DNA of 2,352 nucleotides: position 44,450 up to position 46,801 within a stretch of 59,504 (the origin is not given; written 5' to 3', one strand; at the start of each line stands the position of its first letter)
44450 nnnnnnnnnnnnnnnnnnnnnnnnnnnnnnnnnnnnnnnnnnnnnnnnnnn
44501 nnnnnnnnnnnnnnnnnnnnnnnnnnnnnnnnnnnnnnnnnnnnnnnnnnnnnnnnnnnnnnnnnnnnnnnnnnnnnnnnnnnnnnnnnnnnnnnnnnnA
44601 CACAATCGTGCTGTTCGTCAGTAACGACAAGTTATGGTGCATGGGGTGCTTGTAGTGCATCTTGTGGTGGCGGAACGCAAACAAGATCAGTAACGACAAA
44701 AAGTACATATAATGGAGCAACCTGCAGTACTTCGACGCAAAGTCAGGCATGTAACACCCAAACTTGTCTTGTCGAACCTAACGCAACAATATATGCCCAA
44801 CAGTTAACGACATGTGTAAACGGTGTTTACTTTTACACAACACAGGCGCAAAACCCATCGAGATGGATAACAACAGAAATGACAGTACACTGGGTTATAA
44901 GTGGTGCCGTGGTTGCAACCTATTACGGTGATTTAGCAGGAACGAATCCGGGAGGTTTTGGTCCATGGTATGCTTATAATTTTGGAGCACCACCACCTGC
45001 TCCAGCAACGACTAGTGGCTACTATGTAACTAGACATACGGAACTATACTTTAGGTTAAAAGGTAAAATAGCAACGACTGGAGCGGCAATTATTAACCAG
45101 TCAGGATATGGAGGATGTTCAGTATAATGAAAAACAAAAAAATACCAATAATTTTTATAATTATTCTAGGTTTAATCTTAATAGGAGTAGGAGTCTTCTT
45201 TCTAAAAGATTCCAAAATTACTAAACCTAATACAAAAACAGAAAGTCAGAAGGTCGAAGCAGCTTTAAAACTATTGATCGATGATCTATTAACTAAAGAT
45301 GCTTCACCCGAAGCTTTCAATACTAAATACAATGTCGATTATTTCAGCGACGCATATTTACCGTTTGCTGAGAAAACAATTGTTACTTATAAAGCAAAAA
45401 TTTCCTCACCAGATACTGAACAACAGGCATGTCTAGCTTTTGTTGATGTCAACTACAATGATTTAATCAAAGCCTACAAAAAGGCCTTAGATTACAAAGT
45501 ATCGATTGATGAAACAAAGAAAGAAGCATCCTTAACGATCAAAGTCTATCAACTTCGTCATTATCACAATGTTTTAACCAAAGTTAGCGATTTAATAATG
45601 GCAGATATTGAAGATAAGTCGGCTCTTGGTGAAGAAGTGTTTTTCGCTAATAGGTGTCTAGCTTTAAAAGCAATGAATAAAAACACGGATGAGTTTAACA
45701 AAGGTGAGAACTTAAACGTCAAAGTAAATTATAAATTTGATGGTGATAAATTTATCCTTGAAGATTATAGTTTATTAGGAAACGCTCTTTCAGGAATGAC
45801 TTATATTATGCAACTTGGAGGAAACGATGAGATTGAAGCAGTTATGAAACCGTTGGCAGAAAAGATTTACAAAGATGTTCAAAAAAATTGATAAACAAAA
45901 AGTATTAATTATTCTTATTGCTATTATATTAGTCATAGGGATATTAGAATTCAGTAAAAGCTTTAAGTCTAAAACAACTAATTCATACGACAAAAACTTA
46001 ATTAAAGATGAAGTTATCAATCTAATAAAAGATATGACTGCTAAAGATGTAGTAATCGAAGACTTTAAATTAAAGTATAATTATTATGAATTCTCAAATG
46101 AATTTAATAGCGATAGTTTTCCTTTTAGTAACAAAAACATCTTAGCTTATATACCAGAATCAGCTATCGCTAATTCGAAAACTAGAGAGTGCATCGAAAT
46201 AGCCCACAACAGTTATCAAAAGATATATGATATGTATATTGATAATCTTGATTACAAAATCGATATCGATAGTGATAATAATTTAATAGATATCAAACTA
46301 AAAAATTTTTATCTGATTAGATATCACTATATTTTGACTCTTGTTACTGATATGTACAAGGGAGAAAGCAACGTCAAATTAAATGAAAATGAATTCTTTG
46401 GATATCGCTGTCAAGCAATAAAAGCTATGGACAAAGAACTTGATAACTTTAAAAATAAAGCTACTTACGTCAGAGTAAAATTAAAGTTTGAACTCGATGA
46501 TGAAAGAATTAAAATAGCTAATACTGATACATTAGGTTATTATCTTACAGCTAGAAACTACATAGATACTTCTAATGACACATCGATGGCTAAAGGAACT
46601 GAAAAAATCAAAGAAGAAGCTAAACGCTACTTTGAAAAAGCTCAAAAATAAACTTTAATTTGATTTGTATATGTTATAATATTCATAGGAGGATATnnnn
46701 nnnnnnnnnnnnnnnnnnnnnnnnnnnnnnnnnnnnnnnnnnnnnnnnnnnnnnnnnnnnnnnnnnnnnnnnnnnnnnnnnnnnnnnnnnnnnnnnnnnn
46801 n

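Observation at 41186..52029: Locus of two ~1,300-aa prepilin-leader 'mega-pilins' plus four bitopic accessory genes, with no pilus machinery nearby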

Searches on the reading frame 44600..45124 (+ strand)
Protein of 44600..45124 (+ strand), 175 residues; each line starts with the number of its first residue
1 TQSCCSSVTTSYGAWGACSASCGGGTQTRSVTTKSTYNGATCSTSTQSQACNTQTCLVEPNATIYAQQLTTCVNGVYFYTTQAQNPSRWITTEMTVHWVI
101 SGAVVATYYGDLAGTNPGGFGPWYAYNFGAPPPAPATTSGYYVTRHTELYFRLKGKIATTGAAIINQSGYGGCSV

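Call 48: search_solved_structures(query=window:44600-45124:+, max_evalue=1)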
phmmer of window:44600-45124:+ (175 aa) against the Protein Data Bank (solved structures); distinct sequences matched with E-value up to 1: 19.
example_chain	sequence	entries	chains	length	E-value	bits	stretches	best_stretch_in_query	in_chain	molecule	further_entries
7yyk_A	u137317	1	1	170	2.2e-07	34.2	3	12-56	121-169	Thrombospondin-1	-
3r6b_A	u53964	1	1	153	2.4e-07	34.1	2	12-61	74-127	Thrombospondin-1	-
1lsl_A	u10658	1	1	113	2.4e-05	27.5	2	12-56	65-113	Thrombospondin 1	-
8ckg_A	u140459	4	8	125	6.8e-05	26.1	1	10-58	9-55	Semaphorin-5A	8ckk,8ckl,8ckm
12em_B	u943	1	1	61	0.0022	21.2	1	12-57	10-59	Thrombospondin-1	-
8vb2_M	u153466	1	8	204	0.003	20.7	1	21-149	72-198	Ejection protein 3 (gp50)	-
3ghm_A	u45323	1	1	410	0.0085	19.2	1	10-57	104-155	A disintegrin and metalloproteinase with thrombospondin motifs 13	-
3ghn_A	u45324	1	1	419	0.0088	19.2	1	10-57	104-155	A disintegrin and metalloproteinase with thrombospondin motifs 13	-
3vn4_A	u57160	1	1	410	0.012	18.8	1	10-57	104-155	A disintegrin and metalloproteinase with thrombospondin motifs 13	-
6qig_A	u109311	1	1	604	0.018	18.2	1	10-57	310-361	A disintegrin and metalloproteinase with thrombospondin motifs 13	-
6rk1_A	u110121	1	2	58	0.022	17.9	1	13-61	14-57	CCN family member 3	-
1vex_A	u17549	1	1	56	0.032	17.4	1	10-56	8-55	F-spondin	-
7r84_A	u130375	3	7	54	0.045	16.9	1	12-56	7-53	Vasculostatin-120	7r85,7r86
4okr_A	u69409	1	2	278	0.11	15.6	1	8-56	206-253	Micronemal protein MIC2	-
4oku_A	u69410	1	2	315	0.13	15.4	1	8-56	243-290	Micronemal protein MIC2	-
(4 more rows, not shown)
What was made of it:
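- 44465..44767 (+): A: two thrombospondin type 1-like repeats, aa 1094-1143 and 1147-1194. Thrombospondin-1 matches at E 2e-7 (call 48).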

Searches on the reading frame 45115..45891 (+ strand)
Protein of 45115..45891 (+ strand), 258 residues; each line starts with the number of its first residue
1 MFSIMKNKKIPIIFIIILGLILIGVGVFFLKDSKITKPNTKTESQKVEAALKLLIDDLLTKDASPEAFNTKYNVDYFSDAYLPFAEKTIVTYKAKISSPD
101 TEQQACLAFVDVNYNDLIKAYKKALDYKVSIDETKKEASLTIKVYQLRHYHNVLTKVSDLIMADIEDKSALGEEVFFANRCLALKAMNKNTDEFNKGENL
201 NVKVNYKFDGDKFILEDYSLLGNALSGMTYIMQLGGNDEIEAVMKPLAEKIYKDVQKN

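Call 3: search_protein_families(library=pfam, proteins=[window:45115-45891:+], max_evalue=0.1)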
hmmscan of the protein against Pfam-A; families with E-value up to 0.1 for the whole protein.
window:45115-45891:+ (258 aa): 1 family
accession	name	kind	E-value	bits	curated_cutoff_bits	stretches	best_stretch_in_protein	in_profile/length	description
PF16257.11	UxaE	-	0.00094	18.4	27.1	1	67-139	198-269/475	tagaturonate epimerase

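Call 4: search_protein_families(library=ncbifam, proteins=[window:45115-45891:+], max_evalue=0.1)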
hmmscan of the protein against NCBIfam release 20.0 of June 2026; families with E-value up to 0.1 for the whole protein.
window:45115-45891:+ (258 aa): 3 families
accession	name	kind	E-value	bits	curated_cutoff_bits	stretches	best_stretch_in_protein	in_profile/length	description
NF004285.1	PRK05696.1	equivalog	0.043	13.6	179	1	6-48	17-59/171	flagellar basal body-associated protein FliL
NF005826.1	PRK07718.1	equivalog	0.066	13.2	140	0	5-43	1-40/143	flagellar basal body-associated protein FliL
NF002337.0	PRK01294.1-5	equivalog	0.069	12.3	340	0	8-157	2-125/286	lipase secretion chaperone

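Call 53: find_homologous_proteins(query=A6, max_evalue=0.001)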
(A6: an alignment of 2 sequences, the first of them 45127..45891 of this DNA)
Query A6 (2 sequences) (254 aa, profile of the alignment): 2 proteins with E <= 0.001 among 6035 candidates.
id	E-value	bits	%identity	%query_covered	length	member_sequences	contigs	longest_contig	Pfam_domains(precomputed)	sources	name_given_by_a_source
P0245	1.5e-132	459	32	70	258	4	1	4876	-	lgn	-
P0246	1.5e-131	456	100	100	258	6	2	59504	-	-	-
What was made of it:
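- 45115..45891 (+): fam1a, an N-terminally anchored protein. The likely start is the ATG of TAATG at 45127, giving 254 aa. Homologs were found only in this species (call 53).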

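Call 55: find_encoding_contigs(protein=P0245, flank=10000, max_places=5)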
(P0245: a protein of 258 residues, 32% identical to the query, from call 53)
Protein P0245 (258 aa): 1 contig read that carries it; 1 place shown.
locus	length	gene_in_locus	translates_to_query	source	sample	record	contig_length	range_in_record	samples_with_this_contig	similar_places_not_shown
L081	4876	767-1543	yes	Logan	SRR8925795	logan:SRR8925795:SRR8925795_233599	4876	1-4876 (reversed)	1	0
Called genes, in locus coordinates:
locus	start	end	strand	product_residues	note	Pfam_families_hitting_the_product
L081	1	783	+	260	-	?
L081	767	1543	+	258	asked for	-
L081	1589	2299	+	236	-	-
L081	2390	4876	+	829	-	?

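Call 78: search_solved_structures(query=A6, max_evalue=10)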
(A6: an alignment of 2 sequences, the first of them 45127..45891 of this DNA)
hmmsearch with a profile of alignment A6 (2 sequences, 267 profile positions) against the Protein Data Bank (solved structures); distinct sequences matched with E-value up to 10: 2.
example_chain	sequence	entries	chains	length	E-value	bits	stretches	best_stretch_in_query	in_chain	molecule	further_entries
7s8x_A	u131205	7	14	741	0.27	14.1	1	128-214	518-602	Prestin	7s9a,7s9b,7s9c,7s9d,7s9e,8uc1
7lgu_A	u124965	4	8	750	0.4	13.5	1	127-215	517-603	Prestin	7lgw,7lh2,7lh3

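Call 88: search_protein_families(library=phrogs, proteins=[window:45127-45891:+], max_evalue=0.001)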
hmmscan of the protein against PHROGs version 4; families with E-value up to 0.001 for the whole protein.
window:45127-45891:+ (254 aa): 0 families

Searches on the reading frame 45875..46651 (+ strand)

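Call 3: search_protein_families(library=pfam, proteins=[window:45875-46651:+], max_evalue=0.1)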
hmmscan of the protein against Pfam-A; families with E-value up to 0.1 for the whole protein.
window:45875-46651:+ (258 aa): 1 family
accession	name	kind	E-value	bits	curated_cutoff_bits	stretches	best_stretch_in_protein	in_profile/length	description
PF03501.21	S10_plectin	-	0.043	14.3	26.9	1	21-76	16-69/93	Plectin/S10 domain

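Call 4: search_protein_families(library=ncbifam, proteins=[window:45875-46651:+], max_evalue=0.1)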
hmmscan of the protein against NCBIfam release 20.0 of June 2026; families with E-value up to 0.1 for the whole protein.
window:45875-46651:+ (258 aa): 0 families

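Call 88: search_protein_families(library=phrogs, proteins=[window:45875-46651:+], max_evalue=0.001)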
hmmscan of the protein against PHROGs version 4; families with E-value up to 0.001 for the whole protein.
window:45875-46651:+ (258 aa): 0 families
